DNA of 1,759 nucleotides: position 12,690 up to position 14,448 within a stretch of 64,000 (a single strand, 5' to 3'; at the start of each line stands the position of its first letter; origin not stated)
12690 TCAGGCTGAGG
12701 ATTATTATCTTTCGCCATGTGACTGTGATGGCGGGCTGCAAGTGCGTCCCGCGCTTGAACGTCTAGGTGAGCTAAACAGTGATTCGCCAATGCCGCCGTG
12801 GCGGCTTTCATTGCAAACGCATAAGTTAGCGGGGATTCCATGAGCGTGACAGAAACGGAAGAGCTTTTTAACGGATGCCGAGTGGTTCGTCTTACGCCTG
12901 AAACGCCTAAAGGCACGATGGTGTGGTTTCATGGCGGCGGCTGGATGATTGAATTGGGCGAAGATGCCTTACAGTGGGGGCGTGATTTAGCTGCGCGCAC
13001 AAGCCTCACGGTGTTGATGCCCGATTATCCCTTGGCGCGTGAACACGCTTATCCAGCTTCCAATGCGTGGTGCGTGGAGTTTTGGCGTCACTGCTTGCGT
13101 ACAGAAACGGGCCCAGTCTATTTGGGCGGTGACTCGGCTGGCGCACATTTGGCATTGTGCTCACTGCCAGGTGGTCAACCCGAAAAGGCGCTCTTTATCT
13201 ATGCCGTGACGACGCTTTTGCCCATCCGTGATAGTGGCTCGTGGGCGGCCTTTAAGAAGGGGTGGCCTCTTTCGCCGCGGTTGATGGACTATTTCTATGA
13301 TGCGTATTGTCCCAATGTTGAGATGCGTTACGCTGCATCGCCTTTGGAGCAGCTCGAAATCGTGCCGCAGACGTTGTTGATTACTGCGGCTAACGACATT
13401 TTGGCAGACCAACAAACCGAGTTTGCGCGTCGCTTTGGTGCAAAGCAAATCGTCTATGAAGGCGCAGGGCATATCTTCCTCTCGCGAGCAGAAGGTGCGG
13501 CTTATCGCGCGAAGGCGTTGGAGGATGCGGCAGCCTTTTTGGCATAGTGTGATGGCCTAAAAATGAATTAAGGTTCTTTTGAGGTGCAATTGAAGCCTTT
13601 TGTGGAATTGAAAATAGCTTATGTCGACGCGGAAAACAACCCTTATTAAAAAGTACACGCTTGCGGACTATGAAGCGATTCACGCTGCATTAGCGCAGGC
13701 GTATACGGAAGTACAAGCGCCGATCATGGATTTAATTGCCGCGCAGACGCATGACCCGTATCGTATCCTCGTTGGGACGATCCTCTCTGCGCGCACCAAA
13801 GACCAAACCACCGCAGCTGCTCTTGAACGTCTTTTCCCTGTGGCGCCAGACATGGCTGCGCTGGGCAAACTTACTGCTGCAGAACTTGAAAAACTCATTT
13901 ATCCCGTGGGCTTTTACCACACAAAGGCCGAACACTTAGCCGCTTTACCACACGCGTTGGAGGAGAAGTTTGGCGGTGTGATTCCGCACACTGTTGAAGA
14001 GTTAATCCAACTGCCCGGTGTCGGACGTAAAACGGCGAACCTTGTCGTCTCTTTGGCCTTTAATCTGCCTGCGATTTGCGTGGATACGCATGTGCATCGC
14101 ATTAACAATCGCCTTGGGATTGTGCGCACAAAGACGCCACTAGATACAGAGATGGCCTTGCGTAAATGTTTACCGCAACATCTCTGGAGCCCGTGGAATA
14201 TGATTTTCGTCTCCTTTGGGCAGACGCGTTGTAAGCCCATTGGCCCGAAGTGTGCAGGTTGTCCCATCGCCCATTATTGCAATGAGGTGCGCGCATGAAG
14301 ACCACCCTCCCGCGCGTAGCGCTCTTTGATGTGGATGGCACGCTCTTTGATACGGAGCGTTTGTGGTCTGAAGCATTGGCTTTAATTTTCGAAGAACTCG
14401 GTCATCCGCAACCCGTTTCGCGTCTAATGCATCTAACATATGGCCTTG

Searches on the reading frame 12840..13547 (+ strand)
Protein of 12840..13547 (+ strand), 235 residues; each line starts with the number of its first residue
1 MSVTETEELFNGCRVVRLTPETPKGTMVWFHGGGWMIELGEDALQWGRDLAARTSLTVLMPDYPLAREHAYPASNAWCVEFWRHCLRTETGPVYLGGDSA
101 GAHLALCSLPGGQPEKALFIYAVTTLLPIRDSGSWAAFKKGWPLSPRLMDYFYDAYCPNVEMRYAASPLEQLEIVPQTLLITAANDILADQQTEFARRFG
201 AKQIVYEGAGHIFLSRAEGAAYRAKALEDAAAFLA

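Call 69: search_protein_families(library=pfam, proteins=[window:12840-13547:+], max_evalue=0.001)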
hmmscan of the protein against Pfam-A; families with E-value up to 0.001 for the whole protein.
window:12840-13547:+ (235 aa): 3 families
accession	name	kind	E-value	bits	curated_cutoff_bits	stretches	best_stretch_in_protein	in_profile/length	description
PF07859.19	Abhydrolase_3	-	1.6e-27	97.1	25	1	27-213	1-208/210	alpha/beta hydrolase fold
PF10340.15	Say1_Mug180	-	9.1e-05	21.9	21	1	25-107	123-211/374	Steryl acetyl hydrolase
PF20434.5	BD-FAE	-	0.00038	20.5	26.8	1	24-106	13-104/215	BD-FAE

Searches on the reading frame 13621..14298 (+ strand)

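Call 69: search_protein_families(library=pfam, proteins=[window:13621-14298:+], max_evalue=0.001)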
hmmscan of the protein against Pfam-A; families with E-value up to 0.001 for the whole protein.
window:13621-14298:+ (225 aa): 2 families
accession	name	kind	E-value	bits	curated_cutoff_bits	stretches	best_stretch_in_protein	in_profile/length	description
PF00730.31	HhH-GPD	-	2.9e-21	76.3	26.2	1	51-185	1-107/108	HhH-GPD superfamily base excision DNA repair protein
PF00633.29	HHH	-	5.4e-10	39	24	1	116-144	1-29/30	Helix-hairpin-helix motif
